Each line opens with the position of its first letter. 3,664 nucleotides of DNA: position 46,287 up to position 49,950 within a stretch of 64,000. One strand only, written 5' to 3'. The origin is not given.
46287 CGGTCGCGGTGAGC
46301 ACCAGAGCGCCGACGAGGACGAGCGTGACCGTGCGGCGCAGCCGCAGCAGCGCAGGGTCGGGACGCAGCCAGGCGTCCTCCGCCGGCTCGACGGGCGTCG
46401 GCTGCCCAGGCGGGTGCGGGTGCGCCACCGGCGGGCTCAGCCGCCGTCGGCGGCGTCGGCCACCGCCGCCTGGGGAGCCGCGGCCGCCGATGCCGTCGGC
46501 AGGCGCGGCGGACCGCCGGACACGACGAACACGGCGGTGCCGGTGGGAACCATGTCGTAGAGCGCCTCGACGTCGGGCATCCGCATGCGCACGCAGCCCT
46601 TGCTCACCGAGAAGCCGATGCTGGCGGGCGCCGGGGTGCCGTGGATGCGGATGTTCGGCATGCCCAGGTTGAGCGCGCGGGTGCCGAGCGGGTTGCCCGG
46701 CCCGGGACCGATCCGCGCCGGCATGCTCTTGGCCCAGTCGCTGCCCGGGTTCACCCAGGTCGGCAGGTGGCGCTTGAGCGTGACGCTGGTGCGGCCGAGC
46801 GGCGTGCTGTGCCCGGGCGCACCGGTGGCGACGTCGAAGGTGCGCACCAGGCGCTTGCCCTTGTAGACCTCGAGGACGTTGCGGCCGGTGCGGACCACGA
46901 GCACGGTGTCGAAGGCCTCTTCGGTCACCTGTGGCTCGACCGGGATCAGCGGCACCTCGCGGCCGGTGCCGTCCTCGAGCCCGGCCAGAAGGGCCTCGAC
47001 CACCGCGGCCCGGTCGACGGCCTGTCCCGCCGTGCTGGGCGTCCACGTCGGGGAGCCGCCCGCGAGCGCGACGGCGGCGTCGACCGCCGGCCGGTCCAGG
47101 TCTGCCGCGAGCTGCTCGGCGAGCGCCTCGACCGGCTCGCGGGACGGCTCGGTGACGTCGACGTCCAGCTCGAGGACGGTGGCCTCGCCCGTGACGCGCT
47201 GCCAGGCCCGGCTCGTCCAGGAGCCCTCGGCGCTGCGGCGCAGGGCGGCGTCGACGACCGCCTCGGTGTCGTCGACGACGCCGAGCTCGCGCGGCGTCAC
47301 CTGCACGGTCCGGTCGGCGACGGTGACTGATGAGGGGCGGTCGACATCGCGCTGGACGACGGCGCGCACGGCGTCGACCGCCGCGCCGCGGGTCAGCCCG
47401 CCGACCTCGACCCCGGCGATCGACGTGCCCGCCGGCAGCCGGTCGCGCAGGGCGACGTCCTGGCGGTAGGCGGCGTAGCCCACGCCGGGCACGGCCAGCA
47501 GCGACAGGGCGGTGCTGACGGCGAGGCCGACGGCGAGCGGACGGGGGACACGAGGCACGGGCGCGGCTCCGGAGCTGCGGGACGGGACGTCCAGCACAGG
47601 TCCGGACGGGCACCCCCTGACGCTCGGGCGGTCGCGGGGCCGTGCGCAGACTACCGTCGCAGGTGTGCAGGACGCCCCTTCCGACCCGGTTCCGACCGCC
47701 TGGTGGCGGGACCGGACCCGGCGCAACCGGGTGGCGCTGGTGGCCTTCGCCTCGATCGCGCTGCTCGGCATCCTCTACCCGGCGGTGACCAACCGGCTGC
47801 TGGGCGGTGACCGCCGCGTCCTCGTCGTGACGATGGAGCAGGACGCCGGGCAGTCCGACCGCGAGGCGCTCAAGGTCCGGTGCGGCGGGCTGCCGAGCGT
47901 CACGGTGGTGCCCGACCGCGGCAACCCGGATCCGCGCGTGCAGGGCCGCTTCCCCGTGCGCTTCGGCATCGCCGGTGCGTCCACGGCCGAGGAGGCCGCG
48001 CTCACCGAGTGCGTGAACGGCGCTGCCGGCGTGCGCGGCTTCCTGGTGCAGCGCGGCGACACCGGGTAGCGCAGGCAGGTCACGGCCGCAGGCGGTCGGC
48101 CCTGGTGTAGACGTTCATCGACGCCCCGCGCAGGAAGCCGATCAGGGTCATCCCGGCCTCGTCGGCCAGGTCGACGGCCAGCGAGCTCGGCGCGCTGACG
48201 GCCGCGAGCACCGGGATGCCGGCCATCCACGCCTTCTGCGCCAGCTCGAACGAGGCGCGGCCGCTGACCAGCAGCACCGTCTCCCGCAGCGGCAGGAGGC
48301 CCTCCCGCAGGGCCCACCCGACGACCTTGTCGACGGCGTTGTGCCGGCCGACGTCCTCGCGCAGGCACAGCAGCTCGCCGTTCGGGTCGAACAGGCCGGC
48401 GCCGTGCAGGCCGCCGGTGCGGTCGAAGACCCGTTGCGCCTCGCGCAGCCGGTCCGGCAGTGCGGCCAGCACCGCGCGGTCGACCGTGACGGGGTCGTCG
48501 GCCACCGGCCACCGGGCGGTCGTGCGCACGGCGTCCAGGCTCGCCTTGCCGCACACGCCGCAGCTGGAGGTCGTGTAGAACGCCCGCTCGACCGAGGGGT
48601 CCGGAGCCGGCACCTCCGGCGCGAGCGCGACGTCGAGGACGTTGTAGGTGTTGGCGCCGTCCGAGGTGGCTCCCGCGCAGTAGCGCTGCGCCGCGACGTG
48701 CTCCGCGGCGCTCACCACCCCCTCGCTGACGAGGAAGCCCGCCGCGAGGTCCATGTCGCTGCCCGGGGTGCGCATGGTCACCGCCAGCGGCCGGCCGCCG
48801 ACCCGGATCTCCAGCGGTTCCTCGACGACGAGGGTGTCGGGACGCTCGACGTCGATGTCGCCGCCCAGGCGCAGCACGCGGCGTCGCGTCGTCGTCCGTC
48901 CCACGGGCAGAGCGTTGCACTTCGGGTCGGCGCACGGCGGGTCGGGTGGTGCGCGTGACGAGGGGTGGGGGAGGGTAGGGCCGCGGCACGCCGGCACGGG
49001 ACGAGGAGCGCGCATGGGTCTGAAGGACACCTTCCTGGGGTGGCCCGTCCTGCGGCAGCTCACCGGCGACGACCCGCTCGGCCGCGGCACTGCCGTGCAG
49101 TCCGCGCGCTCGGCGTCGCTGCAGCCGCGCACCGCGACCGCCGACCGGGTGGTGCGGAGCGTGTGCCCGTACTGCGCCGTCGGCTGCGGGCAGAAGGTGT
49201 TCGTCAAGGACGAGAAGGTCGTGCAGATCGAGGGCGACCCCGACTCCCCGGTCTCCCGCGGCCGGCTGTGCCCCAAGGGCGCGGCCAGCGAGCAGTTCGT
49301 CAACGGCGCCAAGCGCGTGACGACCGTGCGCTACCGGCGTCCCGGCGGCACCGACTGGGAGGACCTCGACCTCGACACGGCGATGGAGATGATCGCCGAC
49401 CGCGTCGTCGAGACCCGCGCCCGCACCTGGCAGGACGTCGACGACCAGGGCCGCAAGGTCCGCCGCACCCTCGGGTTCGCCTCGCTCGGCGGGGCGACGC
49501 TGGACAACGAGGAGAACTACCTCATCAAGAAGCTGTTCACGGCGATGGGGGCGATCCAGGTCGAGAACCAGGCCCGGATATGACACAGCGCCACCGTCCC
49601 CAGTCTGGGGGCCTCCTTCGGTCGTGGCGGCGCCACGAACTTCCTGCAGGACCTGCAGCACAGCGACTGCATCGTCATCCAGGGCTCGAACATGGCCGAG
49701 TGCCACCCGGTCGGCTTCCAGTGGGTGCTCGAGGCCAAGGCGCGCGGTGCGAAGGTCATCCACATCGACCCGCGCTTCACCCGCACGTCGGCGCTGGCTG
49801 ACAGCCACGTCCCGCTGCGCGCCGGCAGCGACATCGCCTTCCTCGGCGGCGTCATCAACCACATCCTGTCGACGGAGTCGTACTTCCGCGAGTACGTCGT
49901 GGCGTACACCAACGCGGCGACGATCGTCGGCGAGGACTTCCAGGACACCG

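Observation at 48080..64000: Compact selenocysteine and one-carbon (C1) island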

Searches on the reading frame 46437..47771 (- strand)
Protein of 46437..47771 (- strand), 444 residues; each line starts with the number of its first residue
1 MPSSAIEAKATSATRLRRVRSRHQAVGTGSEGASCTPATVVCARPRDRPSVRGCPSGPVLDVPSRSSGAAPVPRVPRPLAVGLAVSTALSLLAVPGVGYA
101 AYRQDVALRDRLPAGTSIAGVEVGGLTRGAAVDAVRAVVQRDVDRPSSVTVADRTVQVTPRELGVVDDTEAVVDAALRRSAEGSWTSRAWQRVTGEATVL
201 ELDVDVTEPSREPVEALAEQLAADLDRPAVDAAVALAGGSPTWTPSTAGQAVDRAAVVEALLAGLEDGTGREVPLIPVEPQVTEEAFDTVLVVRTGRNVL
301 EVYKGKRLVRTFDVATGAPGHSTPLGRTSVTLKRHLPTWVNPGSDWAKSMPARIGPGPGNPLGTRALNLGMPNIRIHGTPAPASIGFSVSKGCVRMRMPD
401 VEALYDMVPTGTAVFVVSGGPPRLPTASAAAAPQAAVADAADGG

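Call 5: search_protein_families(library=pfam, proteins=[window:46437-47771:-])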
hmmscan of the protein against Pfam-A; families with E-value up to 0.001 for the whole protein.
window:46437-47771:- (444 aa): 2 families
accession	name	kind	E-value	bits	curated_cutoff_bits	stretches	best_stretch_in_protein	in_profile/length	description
PF03734.19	YkuD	-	9.8e-22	78.5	23.4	1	290-416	3-146/146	L,D-transpeptidase catalytic domain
PF12229.13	PG_binding_4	-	6.4e-12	46.1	22.1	1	157-273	2-116/117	Putative peptidoglycan binding domain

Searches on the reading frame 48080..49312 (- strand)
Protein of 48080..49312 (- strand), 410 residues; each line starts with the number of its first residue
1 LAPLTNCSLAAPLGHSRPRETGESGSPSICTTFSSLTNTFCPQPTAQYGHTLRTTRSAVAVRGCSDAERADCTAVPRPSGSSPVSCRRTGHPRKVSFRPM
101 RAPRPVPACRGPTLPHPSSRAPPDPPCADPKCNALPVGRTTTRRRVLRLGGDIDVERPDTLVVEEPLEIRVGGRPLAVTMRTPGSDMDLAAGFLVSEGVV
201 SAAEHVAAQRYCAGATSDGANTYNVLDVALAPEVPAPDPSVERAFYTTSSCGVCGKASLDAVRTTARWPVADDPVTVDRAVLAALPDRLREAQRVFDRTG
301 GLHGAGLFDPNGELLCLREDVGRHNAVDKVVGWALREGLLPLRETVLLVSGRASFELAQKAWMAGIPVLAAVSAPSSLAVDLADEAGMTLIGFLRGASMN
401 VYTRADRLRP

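Call 5: search_protein_families(library=pfam, proteins=[window:48080-49312:-])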
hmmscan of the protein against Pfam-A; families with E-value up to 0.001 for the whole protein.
window:48080-49312:- (410 aa): 1 family
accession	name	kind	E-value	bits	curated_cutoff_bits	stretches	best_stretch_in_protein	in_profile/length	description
PF02634.21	FdhD-NarQ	-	3.3e-71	240.2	27.2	1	162-408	1-236/237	FdhD/NarQ family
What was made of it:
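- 48080..48904 (-): fdhD (sulfurtransferase/maturation factor for formate dehydrogenase), divergent from fdhA. Pfam PF02634 FdhD-NarQ, 240.2 bits (call 5).
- Checked: fdhD, 48080-48904 (-): Pfam FdhD-NarQ, 240 bits (call 5).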

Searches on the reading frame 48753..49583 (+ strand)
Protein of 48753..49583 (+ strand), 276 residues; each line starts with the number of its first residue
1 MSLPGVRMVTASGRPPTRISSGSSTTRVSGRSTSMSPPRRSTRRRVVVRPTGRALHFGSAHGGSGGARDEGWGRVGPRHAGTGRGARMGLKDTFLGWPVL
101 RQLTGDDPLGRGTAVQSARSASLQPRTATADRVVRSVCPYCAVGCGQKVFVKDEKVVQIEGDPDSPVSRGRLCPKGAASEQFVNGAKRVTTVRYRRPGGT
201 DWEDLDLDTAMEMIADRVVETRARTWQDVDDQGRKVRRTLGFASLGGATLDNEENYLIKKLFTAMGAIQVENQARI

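Call 5: search_protein_families(library=pfam, proteins=[window:48753-49583:+])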
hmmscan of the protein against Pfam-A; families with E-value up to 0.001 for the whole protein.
window:48753-49583:+ (276 aa): 1 family
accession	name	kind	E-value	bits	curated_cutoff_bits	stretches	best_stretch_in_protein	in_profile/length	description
PF04879.21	Molybdop_Fe4S4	-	1.2e-20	73.7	22.7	1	132-184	2-54/55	Molybdopterin oxidoreductase Fe4S4 domain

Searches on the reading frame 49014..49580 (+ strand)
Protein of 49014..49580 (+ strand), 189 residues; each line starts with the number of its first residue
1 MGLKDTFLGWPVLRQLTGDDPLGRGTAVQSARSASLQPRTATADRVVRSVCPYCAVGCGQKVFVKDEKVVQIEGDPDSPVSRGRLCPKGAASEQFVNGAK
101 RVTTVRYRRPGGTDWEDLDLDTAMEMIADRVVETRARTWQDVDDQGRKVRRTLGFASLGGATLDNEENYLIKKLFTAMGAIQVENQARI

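Call 12: search_protein_families(library=ncbifam, proteins=[window:49014-49580:+])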
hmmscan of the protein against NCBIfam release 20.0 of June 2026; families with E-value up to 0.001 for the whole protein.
window:49014-49580:+ (189 aa): 14 families
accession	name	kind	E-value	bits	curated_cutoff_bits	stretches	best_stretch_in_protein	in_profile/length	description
NF041513.1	formate_DH_Act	exception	4.3e-102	342.7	1400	1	7-189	3-185/1067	formate dehydrogenase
TIGR01553.1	formate-DH-alph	equivalog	6.2e-41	140.1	814.2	1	28-189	29-194/1009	formate dehydrogenase-N subunit alpha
TIGR01591.1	Fdh-alpha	equivalog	1e-20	73.5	666.25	1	50-189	2-128/672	formate dehydrogenase subunit alpha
NF012032.0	PRK15488.1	equivalog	6.5e-12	44.3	694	1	38-135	35-134/759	thiosulfate reductase PhsA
NF047855.1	AssmNtatRedNasC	equivalog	1.5e-11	43.3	1100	1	39-174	13-136/708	assimilatory nitrate reductase catalytic subunit NasC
NF010055.0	PRK13532.1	equivalog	1.9e-11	43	904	1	39-113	35-109/830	nitrate reductase catalytic subunit NapA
TIGR01706.1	NAPA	equivalog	3.3e-10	38.9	930.55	1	33-113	29-109/830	periplasmic nitrate reductase subunit alpha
NF041783.2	mnquin_red_QrcB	equivalog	8.4e-10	37.4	440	1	45-135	51-140/695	menaquinone reductase molybdopterin-binding-like subunit QrcB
TIGR01973.1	NuoG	equivalog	1.7e-07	30.4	470.05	1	47-186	215-337/606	NADH-quinone oxidoreductase subunit NuoG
NF041714.1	arsenate_red_ArrA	equivalog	8.3e-07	27.5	1600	1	38-137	43-147/848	arsenate respiratory reductase molybdopterin-containing subunit ArrA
NF041323.1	Nitr_red_NasA_Halo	equivalog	6.9e-06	24.9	1000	1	54-142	3-90/673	assimilatory nitrate reductase NasA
TIGR02693.1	arsenite_ox_L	equivalog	0.0002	19.5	359.05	0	45-67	10-32/806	arsenate reductase (azurin) large subunit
TIGR03479.1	DMSO_red_II_alp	subfamily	0.00021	19.5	984.75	1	51-137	63-158/913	molybdopterin-dependent oxidoreductase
TIGR02166.1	dmsA_ynfE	subfamily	0.00022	19.4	777.7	1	30-134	27-139/794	DMSO/selenate family reductase complex A subunit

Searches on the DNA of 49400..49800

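Call 49: search_rna_families(source=window, start=49400, end=49800, threshold=evalue, max_evalue=10, show_alignments=2)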
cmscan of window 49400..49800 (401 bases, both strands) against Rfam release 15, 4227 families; matches with E-value up to 10: 3.
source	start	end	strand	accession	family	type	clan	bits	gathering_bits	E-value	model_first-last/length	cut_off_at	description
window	49578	49639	+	RF01989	SECIS_3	Cis-reg;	-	25.1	63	0.002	1-59/59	no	Selenocysteine insertion sequence 3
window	49687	49765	+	RF04183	Bacteroidales_small_SRP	Gene;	CL00003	18.8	55.2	0.31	1-107/107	no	Bacteroidales small SRP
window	49695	49780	-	RF02463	Ms_AS-1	Gene; sRNA;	-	18.4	37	0.25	1-98/98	no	Mycobacterium sRNA Ms_AS-1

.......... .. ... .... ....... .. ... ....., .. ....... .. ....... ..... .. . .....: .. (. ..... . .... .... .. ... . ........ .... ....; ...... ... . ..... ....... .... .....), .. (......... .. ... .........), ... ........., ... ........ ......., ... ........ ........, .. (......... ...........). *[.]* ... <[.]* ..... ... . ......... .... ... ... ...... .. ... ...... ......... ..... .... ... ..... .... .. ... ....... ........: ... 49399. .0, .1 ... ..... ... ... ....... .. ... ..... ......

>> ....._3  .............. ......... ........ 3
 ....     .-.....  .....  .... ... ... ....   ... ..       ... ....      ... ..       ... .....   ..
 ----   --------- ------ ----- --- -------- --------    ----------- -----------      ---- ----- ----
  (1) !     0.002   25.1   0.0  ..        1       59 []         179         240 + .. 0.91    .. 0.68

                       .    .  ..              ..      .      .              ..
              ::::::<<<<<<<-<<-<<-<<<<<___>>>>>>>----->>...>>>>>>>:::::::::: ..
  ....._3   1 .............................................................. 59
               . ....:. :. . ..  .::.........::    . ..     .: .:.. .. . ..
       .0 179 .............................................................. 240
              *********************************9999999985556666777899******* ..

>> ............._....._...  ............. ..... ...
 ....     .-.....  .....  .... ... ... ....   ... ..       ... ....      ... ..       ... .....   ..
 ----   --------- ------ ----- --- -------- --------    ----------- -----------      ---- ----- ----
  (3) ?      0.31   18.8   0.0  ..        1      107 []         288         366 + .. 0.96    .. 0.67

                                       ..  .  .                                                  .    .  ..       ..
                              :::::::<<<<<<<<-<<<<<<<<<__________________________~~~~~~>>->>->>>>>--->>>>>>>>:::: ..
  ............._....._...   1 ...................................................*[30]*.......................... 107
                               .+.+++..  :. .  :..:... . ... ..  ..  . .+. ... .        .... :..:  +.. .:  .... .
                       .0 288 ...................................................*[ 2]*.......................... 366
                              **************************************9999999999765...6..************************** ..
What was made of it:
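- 49596..49612 (+): SECIS upper hairpin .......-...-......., starting 12 nt after the UGA. Rfam SECIS_3 aligns from the UGA at 25.1 bits, below the gathering score of 63 (call 49).
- Rfam SECIS_3 gives a sub-threshold match anchored on the UGA (call 49). The hairpin does not reach the Rfam SECIS_3 gathering score (25.1 against 63; call 49).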
